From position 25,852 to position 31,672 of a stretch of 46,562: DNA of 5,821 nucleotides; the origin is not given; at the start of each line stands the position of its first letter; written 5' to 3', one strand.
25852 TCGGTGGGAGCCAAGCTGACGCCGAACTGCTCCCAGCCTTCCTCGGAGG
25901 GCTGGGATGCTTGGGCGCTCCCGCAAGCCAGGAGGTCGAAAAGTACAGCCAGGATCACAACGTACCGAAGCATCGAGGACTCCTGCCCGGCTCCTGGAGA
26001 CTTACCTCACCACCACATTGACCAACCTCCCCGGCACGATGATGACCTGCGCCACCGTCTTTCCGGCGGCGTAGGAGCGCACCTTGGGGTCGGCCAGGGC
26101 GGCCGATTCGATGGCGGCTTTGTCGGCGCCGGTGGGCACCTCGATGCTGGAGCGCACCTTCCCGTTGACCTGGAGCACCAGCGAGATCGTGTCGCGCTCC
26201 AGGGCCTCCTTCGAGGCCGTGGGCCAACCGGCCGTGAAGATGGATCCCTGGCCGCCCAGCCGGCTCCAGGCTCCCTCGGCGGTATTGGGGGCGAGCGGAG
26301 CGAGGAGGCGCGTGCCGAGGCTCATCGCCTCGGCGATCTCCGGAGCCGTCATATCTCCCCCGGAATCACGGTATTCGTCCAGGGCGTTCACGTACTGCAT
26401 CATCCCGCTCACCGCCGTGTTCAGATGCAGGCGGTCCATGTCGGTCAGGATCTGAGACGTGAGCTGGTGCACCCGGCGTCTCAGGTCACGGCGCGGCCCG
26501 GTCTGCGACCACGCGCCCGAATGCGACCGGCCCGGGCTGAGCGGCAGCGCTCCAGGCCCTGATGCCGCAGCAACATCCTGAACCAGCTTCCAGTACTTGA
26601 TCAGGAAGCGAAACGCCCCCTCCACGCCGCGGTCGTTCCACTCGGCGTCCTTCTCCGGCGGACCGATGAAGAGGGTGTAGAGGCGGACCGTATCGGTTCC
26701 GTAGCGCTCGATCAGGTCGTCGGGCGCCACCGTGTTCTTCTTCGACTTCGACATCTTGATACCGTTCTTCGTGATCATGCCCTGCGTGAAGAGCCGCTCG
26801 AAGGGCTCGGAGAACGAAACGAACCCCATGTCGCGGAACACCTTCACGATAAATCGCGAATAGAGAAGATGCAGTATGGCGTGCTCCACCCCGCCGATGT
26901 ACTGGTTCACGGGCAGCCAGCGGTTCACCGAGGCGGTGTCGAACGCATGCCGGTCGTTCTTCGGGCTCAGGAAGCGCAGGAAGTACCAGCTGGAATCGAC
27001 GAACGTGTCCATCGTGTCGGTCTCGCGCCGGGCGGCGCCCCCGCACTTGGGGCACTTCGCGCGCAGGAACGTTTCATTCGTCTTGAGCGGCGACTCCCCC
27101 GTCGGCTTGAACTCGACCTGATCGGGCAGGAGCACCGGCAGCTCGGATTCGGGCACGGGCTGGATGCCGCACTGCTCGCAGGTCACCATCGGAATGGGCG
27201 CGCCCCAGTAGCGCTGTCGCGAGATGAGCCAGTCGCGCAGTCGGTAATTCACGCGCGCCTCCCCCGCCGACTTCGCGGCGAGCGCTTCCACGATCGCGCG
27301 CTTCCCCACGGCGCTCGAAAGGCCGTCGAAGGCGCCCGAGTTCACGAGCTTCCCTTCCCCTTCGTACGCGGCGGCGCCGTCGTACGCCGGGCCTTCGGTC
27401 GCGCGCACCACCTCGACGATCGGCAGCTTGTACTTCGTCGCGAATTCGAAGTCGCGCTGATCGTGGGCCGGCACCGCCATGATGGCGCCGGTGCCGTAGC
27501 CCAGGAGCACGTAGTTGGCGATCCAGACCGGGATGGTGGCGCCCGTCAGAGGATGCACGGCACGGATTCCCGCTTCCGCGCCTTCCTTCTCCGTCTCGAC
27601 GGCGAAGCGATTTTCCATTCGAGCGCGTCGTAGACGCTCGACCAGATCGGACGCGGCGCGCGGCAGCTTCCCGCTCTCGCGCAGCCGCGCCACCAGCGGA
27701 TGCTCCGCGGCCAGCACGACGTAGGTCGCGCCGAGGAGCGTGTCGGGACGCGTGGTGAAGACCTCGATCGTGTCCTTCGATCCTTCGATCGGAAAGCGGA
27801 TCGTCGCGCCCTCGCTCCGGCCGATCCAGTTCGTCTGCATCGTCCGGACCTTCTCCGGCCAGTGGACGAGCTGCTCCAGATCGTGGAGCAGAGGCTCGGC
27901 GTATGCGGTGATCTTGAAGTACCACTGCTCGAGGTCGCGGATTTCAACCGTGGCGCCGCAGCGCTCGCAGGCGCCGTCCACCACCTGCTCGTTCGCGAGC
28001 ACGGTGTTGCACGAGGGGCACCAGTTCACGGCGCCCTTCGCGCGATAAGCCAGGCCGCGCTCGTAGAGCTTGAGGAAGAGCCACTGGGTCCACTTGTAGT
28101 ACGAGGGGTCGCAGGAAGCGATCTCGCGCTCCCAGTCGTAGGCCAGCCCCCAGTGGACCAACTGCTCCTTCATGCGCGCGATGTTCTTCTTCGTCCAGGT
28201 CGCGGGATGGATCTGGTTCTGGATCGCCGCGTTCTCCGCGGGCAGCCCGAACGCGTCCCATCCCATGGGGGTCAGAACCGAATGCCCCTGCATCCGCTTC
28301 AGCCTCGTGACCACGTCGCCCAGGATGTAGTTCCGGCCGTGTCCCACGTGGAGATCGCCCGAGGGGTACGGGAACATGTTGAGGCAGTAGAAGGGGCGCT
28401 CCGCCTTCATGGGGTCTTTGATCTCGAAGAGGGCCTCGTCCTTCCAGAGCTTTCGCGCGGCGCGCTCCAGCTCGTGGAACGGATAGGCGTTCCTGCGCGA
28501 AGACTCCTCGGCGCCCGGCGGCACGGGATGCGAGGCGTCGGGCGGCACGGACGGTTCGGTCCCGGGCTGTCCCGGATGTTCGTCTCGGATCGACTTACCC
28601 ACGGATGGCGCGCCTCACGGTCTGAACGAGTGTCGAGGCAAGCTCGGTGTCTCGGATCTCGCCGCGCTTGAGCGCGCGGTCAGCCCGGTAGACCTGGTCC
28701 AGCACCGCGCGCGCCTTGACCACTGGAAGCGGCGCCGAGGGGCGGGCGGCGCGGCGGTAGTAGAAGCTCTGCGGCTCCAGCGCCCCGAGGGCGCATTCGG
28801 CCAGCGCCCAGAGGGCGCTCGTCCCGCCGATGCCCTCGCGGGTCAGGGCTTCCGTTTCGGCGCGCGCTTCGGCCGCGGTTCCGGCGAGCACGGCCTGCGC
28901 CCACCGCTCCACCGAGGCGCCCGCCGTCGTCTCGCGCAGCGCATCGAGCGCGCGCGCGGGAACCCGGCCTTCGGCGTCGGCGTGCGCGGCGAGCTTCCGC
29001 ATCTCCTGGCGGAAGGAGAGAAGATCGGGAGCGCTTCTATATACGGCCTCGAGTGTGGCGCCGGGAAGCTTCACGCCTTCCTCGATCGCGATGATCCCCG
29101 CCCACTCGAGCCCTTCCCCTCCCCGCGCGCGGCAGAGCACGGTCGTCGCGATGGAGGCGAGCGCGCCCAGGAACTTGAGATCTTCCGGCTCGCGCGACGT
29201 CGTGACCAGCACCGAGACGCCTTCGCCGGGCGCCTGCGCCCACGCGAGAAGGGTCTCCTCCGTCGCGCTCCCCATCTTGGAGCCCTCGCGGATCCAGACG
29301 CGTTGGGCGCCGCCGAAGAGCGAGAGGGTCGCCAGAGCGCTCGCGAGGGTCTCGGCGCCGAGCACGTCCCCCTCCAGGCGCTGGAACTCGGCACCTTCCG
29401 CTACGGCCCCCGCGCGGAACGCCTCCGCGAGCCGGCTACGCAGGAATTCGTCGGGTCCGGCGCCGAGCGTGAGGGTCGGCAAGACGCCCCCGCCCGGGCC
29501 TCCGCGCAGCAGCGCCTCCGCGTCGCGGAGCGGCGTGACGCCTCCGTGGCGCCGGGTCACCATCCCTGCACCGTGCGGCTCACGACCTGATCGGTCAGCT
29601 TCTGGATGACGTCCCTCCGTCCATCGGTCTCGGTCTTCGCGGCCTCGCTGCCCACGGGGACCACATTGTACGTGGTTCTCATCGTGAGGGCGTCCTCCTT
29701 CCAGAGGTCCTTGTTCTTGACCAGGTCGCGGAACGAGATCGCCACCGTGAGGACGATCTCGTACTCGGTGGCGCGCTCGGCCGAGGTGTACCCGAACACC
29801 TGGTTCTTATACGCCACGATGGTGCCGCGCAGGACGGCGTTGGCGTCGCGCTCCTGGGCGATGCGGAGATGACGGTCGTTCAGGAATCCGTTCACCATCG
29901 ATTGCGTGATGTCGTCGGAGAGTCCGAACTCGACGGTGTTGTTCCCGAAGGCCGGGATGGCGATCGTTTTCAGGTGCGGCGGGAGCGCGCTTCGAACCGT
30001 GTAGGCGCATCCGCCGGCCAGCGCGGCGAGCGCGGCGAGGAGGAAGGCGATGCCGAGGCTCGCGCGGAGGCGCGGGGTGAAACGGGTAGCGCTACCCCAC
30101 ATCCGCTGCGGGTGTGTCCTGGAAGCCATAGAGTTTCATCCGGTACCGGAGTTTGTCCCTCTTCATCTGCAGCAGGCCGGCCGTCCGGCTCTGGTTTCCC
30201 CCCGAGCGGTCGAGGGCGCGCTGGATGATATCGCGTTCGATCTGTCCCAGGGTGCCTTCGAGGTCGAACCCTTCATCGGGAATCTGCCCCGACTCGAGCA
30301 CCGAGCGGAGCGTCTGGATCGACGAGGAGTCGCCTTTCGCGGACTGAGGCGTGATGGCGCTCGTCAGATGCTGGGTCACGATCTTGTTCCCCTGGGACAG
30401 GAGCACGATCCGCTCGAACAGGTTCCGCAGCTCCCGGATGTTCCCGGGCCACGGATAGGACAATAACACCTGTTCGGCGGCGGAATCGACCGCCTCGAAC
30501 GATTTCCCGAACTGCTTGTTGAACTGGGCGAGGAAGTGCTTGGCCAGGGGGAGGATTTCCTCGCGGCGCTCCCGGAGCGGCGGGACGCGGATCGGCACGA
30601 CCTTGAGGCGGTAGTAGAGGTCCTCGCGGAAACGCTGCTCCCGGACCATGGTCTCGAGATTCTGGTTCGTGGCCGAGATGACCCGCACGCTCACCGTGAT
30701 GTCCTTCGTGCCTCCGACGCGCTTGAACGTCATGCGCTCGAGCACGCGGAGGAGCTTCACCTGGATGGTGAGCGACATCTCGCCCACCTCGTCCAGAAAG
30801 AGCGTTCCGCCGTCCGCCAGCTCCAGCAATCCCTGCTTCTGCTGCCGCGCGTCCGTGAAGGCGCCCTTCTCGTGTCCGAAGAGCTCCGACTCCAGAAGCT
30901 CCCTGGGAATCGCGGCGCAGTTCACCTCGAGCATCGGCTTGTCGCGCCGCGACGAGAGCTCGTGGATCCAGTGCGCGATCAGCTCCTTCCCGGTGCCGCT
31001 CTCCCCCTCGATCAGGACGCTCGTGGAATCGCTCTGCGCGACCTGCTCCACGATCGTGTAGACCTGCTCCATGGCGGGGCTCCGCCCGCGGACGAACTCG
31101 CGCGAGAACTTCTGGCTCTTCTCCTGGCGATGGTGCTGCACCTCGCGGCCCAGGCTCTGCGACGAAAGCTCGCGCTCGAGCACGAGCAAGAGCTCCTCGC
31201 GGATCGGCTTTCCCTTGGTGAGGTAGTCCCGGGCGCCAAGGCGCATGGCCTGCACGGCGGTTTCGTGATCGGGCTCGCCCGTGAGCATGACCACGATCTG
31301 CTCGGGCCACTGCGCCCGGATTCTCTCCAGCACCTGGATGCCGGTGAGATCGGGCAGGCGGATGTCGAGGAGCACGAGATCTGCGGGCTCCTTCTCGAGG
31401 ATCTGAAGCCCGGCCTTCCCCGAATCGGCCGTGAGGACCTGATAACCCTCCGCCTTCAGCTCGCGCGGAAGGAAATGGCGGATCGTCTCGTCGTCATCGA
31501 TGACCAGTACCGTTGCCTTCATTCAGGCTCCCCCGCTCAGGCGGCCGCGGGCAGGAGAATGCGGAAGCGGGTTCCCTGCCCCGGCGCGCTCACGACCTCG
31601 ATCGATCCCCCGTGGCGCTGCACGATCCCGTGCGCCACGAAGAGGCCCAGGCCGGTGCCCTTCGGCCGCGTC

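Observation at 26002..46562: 20-kb single-strand envelope locus mixing exosortase-locus marker genes with T9SS-type cargo and a PorV-like gene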

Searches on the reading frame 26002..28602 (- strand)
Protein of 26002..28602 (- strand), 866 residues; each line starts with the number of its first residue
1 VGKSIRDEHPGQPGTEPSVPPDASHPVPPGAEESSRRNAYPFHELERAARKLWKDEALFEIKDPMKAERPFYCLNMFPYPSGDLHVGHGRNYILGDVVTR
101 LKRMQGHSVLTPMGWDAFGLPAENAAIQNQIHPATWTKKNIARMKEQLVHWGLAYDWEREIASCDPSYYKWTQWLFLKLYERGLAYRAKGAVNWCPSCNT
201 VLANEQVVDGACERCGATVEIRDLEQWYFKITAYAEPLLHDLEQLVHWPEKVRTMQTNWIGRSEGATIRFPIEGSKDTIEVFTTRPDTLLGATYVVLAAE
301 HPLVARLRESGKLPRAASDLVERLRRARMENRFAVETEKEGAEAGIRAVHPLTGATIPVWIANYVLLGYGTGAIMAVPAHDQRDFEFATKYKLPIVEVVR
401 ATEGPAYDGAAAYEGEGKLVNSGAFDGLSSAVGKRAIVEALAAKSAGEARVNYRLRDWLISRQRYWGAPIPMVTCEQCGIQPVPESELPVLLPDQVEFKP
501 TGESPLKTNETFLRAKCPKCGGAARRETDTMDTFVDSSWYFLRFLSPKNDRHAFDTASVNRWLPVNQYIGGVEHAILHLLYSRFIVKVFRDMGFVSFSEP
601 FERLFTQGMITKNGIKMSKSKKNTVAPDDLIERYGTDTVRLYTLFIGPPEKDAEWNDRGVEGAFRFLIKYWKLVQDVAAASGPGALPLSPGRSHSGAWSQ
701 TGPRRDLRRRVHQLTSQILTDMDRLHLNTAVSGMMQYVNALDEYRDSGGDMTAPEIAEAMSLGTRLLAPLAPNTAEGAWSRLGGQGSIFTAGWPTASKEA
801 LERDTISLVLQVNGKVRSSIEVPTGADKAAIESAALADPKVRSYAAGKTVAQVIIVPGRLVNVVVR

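Call 8: search_protein_families(library=ncbifam, proteins=[window:26002-28602:-], max_evalue=0.01)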
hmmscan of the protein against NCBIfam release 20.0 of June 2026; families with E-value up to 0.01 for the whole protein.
window:26002-28602:- (866 aa): 23 families
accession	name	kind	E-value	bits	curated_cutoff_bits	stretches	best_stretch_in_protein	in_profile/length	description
TIGR00396.1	leuS_bact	equivalog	0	1025.3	548.4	1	42-865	3-842/843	leucine--tRNA ligase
TIGR00422.1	valS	equivalog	2.7e-86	290.4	612.1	4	38-207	3-187/863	valine--tRNA ligase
NF009687.0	PRK13208.1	equivalog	1.5e-79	268.2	738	4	37-207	7-189/801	valine--tRNA ligase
NF008957.0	PRK12300.1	subfamily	1.1e-69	235.5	677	4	602-807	612-804/946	leucine--tRNA ligase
NF004349.1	PRK05729.1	equivalog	3.9e-69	233.8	704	3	455-818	391-723/860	valine--tRNA ligase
TIGR00392.1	ileS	equivalog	1.6e-66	225.1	621.4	3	39-207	5-191/861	isoleucine--tRNA ligase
TIGR00395.1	leuS_arch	equivalog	8.1e-56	189.6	648.5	3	606-807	610-801/938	leucine--tRNA ligase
NF011492.0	PRK14900.1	equivalog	1e-44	152.8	1783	3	38-206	11-196/1044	valine--tRNA ligase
NF000540.1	alt_ValS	exception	4.6e-39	134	900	3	43-125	7-89/827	valine--tRNA ligase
TIGR00398.1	metG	equivalog_domain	8.6e-34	117.1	336.35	2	77-220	7-147/530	methionine--tRNA ligase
NF008900.0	PRK12267.1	equivalog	3.5e-30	105.1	598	2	69-243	4-177/648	methionine--tRNA ligase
NF000258.1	MupB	exception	1e-27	96.4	1900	2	455-641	438-612/1033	mupirocin-resistant isoleucine--tRNA ligase MupB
NF001100.0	PRK00133.1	equivalog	1.4e-26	93.3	587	3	77-216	13-149/676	methionine--tRNA ligase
NF040702.1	ileS_w_GNAT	exception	3.3e-26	91.2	1999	3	449-642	631-806/1100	isoleucine--tRNA ligase, N-acetyltransferase domain-containing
NF000257.1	MupA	exception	2.2e-22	78.7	1900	2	455-643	434-612/1024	mupirocin-resistant isoleucine--tRNA ligase MupA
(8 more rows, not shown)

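Call 9: search_protein_families(library=pfam, proteins=[window:26002-28602:-], max_evalue=0.01)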
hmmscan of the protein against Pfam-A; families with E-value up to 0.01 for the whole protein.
window:26002-28602:- (866 aa): 6 families
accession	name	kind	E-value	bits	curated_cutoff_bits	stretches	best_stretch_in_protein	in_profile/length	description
PF13603.12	tRNA-synt_1_2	-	2.3e-65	220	25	1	258-441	2-184/185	Leucyl-tRNA synthetase, editing domain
PF00133.28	tRNA-synt_1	-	2.4e-54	185.1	22.7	2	51-261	4-226/414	tRNA synthetases class I (I, L, M and V)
PF09334.17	tRNA-synt_1g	-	9.3e-34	117.3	20.1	2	77-217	7-144/391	tRNA synthetases class I (M)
PF08264.19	Anticodon_1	-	1.6e-17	64.2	25.1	1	705-828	2-144/148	Anticodon-binding domain of tRNA ligase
PF01406.26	tRNA-synt_1e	-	1.2e-05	25.3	27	0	604-643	241-280/301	tRNA synthetases class I (C) catalytic domain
PF01921.24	tRNA-synt_1f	-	0.0072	15.7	27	0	611-652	277-317/360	tRNA synthetases class I (K)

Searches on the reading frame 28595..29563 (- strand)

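Call 8: search_protein_families(library=ncbifam, proteins=[window:28595-29563:-], max_evalue=0.01)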
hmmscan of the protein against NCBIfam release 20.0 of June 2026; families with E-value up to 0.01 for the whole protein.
window:28595-29563:- (322 aa): 1 family
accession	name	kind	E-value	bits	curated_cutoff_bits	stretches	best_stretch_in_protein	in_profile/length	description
TIGR01128.2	holA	equivalog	1.1e-19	70.9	80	1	35-256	5-237/316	DNA polymerase III subunit delta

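Call 9: search_protein_families(library=pfam, proteins=[window:28595-29563:-], max_evalue=0.01)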
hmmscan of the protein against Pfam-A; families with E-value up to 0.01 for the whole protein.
window:28595-29563:- (322 aa): 0 families

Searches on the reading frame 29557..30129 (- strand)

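Call 8: search_protein_families(library=ncbifam, proteins=[window:29557-30129:-], max_evalue=0.01)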
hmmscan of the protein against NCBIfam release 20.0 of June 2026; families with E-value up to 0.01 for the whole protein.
window:29557-30129:- (190 aa): 0 families

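Call 9: search_protein_families(library=pfam, proteins=[window:29557-30129:-], max_evalue=0.01)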
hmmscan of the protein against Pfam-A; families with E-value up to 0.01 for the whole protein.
window:29557-30129:- (190 aa): 1 family
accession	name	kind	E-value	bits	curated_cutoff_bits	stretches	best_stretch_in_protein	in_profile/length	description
PF04390.17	LptE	-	2.7e-13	51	23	1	53-185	1-117/118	Lipopolysaccharide-assembly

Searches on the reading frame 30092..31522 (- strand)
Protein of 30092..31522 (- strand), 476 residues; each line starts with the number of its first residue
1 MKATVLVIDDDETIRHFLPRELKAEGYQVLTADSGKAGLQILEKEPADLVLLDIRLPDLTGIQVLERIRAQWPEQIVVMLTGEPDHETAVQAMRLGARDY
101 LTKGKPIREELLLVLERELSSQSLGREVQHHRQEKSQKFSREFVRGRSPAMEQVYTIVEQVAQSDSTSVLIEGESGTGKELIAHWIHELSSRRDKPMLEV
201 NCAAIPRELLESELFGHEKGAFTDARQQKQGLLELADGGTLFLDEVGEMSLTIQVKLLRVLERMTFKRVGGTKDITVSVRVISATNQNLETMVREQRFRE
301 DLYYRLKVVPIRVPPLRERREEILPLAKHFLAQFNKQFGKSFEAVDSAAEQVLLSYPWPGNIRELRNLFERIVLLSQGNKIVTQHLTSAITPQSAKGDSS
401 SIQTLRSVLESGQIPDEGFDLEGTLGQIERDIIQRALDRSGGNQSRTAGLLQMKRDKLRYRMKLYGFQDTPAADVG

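Call 6: search_protein_families(library=ncbifam, proteins=[window:30092-31522:-], max_evalue=0.01)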
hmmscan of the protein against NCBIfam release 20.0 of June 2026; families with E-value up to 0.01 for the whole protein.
window:30092-31522:- (476 aa): 122 families (the best 25 are shown)
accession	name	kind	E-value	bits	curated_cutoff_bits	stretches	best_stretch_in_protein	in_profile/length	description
NF008469.0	PRK11361.1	equivalog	3.4e-134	448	714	1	3-468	5-457/461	acetoacetate metabolism transcriptional regulator AtoC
TIGR01818.1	ntrC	equivalog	6.9e-129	430.6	558.6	1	5-463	1-461/463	nitrogen regulation protein NR(I)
NF041946.1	LuxO_transreg_Vib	equivalog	5.2e-115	384.9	800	1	23-458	17-453/463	quorum-sensing sigma-54 dependent transcriptional regulator LuxO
TIGR02915.1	PEP_resp_reg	equivalog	9.5e-114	380.7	502.6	1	5-466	1-443/445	PEP-CTERM-box response regulator transcription factor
NF051870.1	NAssimRespRegNtrX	equivalog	4.3e-112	375.3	600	1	4-466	3-451/452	nitrogen assimilation response regulator NtrX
NF008176.1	PRK10923.1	equivalog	7.1e-110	367.8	620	1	3-466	4-467/469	nitrogen regulation protein NR(I)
TIGR01817.1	nifA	equivalog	9.4e-108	361.3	528.85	1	121-466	177-528/534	nif-specific transcriptional activator NifA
NF041552.1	TF_PrdR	equivalog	3.4e-105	352.5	795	1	132-466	257-577/577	sigma-54 dependent transcriptional regulator PrdR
NF038308.1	RNA_repair_RtcR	equivalog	3.9e-103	346.1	650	1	88-465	125-516/530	RNA repair transcriptional activator RtcR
NF007689.0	PRK10365.1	equivalog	1e-100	337.6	760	1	3-458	6-435/441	sigma-54-dependent response regulator transcription factor ZraR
NF049963.1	RespRegFlgRCampy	domain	4.2e-100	335.6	750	1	5-386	3-377/429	fla regulon two-component system response regulator FlgR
NF003451.0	PRK05022.1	equivalog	6.2e-99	332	476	1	119-462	168-505/512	nitric oxide reductase transcriptional regulator NorR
NF050807.1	TransRegFlbDCaul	equivalog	1.3e-97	327.5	750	1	25-466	23-439/454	sigma-54-dependent transcriptional regulator FlbD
NF011695.0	PRK15115.1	equivalog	2.1e-96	323.4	763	1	3-384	7-376/445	two-component system response regulator GlrR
TIGR02329.1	propionate_PrpR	equivalog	7.9e-88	295.4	499.2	1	132-463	202-525/526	propionate catabolism operon regulatory protein PrpR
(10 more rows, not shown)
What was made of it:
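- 30092..31522 (-): NtrC-family sigma-54-dependent response regulator. TIGR02915 380.7 against 502.6 (call 6).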

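Call 7: search_protein_families(library=pfam, proteins=[window:30092-31522:-], max_evalue=0.01)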
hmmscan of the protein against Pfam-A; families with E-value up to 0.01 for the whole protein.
window:30092-31522:- (476 aa): 10 families
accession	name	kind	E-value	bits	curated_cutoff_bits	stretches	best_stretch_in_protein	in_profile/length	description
PF00158.32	Sigma54_activat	-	2.8e-72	242.3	20.2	1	145-311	2-167/168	Sigma-54 interaction domain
PF00072.30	Response_reg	-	2e-27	96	30.2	1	5-104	1-100/111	Response regulator receiver domain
PF25601.1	AAA_lid_14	-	2.8e-26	91.6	27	1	317-399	1-83/87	AAA+ ATPase lid domain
PF14532.12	Sigma54_activ_2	-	1.5e-21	77.5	25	1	146-316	2-138/138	Sigma-54 interaction domain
PF02954.25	HTH_8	-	4.6e-11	42.7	22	1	425-464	2-41/42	Bacterial regulatory protein, Fis family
PF07728.20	AAA_5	-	2.9e-07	31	22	1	169-289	2-125/139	AAA domain (dynein-related subfamily)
PF01078.27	Mg_chelatase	-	5.2e-05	23.2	20.3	1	160-287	16-158/207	Magnesium chelatase, subunit ChlI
PF13191.12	AAA_16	-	6.7e-05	23.9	32.6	1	145-264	3-123/167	AAA ATPase domain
PF07724.20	AAA_2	-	0.00056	20.4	27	1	167-298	4-136/166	AAA domain (Cdc48 subfamily)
PF00004.35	AAA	-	0.0019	19.1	21.2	1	169-302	1-127/131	ATPase family associated with various cellular activities (AAA)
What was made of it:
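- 30092..31522 (-): Response_reg, Sigma54_activat and HTH_8 (call 7).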

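Call 14: find_encoding_contigs(protein=window:30092-31522:-, flank=10000, max_places=4)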
Protein window:30092-31522:- (476 aa): no gene with exactly this product is on record in the collection.
